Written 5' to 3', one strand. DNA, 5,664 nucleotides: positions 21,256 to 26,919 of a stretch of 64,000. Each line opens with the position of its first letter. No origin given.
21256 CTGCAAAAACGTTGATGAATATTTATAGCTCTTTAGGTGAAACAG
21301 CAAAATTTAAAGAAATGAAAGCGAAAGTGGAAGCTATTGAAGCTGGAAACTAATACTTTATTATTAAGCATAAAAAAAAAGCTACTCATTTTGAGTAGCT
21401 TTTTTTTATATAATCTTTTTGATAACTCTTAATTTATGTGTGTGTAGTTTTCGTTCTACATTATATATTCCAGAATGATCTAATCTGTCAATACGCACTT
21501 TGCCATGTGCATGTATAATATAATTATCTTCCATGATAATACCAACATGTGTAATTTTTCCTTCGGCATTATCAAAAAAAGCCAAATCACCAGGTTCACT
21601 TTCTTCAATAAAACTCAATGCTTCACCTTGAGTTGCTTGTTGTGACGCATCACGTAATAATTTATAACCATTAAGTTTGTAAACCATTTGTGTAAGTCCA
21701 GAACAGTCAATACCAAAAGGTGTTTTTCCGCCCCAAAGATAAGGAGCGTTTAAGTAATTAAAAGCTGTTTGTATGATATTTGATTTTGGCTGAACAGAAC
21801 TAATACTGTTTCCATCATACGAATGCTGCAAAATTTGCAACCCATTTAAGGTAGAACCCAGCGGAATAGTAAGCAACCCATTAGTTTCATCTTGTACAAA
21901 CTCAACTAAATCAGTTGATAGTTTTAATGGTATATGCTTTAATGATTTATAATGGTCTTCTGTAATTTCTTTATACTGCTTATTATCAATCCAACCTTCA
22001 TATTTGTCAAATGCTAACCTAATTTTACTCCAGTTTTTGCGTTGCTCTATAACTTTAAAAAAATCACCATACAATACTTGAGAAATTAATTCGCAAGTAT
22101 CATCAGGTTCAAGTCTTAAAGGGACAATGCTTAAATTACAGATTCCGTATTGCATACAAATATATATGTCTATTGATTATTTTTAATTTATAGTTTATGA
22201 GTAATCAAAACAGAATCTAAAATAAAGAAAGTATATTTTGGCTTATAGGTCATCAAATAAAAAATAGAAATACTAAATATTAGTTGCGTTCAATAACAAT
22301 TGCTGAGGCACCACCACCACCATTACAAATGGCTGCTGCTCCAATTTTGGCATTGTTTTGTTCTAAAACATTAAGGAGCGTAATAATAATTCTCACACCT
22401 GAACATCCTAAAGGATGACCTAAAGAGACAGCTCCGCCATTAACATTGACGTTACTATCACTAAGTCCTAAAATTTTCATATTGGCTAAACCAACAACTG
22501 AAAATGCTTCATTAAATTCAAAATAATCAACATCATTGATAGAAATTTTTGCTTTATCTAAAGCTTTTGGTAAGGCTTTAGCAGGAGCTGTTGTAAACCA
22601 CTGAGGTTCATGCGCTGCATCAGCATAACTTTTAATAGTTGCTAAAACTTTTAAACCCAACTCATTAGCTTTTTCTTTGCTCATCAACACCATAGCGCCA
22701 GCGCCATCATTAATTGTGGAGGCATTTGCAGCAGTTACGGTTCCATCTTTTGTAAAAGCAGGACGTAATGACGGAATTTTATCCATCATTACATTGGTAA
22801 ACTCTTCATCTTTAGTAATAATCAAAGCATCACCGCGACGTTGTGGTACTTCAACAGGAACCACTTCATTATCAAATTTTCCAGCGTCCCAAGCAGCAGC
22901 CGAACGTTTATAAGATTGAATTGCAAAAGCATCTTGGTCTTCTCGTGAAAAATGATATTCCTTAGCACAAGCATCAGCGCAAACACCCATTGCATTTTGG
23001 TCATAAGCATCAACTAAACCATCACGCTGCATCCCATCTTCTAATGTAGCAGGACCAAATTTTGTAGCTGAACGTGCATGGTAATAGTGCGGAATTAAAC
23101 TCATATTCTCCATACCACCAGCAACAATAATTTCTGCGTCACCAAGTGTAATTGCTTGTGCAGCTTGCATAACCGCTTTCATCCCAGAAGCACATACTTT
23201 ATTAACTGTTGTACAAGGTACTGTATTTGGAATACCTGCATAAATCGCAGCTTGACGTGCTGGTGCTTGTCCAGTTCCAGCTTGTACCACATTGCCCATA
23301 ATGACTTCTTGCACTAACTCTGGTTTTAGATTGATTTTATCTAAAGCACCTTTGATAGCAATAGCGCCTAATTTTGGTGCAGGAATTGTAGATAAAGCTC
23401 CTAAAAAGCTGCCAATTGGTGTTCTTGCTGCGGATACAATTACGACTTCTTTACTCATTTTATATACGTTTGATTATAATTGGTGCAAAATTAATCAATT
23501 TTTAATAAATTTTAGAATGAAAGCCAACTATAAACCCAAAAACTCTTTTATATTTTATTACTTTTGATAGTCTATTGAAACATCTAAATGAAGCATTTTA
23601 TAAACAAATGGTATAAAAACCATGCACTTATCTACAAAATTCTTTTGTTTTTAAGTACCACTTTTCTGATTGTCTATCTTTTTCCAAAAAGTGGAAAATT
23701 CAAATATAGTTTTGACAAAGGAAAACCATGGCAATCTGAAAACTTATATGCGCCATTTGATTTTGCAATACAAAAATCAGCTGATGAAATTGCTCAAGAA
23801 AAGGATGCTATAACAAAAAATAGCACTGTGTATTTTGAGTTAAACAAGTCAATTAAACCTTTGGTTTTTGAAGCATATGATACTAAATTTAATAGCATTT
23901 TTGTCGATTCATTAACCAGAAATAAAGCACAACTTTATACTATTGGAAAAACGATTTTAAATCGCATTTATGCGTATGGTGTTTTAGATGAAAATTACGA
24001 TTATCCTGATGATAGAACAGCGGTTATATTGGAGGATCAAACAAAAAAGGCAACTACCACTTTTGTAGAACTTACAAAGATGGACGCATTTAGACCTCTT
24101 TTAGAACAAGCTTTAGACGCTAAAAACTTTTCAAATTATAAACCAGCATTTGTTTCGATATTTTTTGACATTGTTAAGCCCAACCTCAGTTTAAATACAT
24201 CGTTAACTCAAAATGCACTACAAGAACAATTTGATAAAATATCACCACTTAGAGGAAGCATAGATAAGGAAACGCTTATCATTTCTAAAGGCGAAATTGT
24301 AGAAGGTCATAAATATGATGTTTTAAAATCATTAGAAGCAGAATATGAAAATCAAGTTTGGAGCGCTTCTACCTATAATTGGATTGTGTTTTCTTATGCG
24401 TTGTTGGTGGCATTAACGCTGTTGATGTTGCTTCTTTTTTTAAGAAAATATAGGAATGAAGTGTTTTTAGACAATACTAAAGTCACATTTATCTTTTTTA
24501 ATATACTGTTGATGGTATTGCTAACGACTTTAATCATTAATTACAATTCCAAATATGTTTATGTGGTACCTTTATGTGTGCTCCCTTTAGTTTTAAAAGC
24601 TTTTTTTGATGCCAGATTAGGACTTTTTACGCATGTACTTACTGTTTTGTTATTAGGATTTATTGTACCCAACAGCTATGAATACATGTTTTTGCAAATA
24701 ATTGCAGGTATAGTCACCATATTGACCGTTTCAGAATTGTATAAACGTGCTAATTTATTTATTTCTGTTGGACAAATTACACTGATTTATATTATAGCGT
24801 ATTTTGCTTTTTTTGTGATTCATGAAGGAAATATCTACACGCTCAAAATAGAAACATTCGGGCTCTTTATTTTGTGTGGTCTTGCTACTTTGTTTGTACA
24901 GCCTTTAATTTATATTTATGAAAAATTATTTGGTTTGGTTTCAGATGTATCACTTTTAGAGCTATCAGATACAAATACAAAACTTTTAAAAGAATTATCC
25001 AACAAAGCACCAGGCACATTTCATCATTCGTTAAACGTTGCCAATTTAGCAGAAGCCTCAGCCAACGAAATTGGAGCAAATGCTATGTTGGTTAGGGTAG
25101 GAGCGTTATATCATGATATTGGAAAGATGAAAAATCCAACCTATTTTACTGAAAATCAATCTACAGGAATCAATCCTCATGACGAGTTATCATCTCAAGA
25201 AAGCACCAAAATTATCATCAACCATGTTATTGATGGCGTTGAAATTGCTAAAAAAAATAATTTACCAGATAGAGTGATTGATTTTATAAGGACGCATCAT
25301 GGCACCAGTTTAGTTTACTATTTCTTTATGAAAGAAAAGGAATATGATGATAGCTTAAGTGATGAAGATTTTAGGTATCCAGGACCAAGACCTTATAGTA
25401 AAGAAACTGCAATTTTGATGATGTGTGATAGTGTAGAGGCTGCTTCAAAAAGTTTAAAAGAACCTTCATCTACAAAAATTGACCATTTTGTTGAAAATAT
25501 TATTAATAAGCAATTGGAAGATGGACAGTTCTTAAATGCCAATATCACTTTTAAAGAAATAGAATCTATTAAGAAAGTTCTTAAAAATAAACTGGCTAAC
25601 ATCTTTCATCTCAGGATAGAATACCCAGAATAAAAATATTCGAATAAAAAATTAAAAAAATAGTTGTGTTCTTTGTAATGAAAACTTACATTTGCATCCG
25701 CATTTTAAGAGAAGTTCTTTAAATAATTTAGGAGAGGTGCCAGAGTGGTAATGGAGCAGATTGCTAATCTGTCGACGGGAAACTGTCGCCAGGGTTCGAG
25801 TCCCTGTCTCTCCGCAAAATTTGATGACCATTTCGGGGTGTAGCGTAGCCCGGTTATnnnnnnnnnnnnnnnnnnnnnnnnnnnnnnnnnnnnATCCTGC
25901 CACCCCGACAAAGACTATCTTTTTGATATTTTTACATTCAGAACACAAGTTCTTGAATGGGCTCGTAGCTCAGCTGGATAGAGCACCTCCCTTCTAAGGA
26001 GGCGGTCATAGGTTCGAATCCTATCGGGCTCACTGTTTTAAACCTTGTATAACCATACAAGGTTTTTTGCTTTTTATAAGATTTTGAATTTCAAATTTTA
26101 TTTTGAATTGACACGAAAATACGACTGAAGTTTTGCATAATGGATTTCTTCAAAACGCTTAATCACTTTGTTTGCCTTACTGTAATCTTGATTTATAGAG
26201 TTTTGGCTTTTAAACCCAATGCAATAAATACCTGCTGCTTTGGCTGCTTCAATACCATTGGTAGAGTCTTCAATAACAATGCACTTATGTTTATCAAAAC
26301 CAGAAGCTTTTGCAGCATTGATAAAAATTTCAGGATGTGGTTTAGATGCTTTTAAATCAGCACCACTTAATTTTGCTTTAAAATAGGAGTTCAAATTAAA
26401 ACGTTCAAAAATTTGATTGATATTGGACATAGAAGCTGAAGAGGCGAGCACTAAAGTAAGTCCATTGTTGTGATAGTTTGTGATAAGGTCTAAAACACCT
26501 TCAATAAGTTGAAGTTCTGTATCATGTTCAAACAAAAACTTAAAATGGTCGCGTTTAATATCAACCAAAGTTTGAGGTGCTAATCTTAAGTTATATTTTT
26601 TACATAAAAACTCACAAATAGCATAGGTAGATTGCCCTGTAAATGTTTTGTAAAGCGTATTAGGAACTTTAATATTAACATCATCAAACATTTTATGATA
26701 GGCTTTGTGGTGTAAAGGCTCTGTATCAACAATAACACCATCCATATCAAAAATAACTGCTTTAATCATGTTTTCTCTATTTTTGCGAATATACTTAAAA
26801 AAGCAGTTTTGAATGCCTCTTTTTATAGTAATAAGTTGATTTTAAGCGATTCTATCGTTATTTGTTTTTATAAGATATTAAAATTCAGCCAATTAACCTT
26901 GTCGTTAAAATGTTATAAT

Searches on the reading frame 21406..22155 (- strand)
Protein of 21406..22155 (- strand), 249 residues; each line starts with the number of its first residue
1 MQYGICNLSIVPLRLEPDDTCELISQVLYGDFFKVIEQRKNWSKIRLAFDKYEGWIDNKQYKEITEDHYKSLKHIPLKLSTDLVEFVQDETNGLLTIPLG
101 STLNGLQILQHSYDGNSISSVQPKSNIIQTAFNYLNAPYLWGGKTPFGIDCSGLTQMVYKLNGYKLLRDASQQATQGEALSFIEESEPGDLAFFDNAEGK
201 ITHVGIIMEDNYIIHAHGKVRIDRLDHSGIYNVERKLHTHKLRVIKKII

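Call 73: search_protein_families(library=pfam, proteins=[window:21406-22155:-], max_evalue=0.001)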
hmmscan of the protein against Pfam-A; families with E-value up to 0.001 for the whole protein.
window:21406-22155:- (249 aa): 3 families
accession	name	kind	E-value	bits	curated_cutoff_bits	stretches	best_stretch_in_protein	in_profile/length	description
PF00877.26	NLPC_P60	-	9.7e-23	80.6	23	1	137-230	2-96/105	NlpC/P60 family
PF18348.7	SH3_16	-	4.6e-12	46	25.8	1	13-59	1-47/49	Bacterial dipeptidyl-peptidase Sh3 domain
PF08239.17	SH3_3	-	1.4e-08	35.2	27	1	12-58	4-50/54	Bacterial SH3 domain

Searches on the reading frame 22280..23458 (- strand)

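Call 73: search_protein_families(library=pfam, proteins=[window:22280-23458:-], max_evalue=0.001)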
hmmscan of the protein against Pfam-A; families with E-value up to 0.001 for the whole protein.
window:22280-23458:- (392 aa): 4 families
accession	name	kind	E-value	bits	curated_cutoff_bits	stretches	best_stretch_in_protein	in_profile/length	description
PF00108.29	Thiolase_N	-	2.2e-100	335.8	26.4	1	5-262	1-260/260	Thiolase, N-terminal domain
PF02803.24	Thiolase_C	-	1e-45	154.8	27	1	269-391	1-123/123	Thiolase, C-terminal domain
PF22691.2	Thiolase_C_1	-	1.4e-06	28.5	28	0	281-332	9-60/144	Thiolase C-terminal domain-like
PF00109.32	ketoacyl-synt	-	5.5e-06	26.6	20.8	1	81-133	166-217/252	Beta-ketoacyl synthase, N-terminal domain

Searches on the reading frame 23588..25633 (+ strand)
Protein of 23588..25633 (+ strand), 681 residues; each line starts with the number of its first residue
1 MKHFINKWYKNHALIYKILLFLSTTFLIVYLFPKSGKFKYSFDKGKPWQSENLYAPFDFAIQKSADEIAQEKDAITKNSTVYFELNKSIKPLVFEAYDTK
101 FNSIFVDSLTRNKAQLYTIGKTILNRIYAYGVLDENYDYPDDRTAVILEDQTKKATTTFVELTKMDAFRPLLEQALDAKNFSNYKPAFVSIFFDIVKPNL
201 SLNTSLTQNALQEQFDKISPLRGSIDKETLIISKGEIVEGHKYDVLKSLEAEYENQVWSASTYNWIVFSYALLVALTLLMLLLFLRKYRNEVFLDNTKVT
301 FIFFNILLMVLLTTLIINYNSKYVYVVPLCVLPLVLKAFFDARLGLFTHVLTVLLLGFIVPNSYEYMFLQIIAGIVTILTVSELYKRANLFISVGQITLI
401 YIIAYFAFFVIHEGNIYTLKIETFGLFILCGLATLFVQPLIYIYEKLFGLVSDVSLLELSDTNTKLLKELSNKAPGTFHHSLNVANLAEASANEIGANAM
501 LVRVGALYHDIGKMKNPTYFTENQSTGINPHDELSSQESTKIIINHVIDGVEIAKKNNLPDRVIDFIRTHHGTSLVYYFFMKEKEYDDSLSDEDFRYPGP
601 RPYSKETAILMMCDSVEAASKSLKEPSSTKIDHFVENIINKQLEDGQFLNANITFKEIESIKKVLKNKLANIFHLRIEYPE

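Call 73: search_protein_families(library=pfam, proteins=[window:23588-25633:+], max_evalue=0.001)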
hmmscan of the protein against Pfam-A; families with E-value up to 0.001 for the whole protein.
window:23588-25633:+ (681 aa): 4 families
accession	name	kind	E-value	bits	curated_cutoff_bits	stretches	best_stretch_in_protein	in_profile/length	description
PF07698.17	7TM-7TMR_HD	-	1.2e-40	139.9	29.4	1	265-452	2-190/190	7TM receptor with intracellular HD hydrolase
PF01966.28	HD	-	2.2e-19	70.3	22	1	477-618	1-115/116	HD domain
PF07697.16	7TMR-HDED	-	8.1e-13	49.3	27.6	1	63-250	72-221/224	7TM-HD extracellular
PF08668.18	HDOD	-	0.00052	20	22.9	1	473-571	91-194/196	HDOD domain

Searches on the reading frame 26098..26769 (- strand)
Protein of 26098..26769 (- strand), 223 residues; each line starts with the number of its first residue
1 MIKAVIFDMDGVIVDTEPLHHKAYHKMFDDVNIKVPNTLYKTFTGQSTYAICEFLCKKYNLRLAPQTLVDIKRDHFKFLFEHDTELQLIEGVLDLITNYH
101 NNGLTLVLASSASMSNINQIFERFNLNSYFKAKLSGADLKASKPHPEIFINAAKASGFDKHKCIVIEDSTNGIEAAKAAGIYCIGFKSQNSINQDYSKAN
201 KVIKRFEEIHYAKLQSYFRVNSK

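Call 73: search_protein_families(library=pfam, proteins=[window:26098-26769:-], max_evalue=0.001)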
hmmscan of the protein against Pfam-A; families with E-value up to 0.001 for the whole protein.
window:26098-26769:- (223 aa): 3 families
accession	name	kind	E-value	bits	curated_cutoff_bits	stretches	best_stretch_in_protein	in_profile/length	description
PF13419.12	HAD_2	-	5.8e-33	114.9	23.8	1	5-185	1-177/178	Haloacid dehalogenase-like hydrolase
PF00702.32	Hydrolase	-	1.8e-29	103.9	26.4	1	2-180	1-191/191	haloacid dehalogenase-like hydrolase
PF13242.12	Hydrolase_like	-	1.5e-05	25.3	22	1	142-197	3-59/75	HAD-hyrolase-like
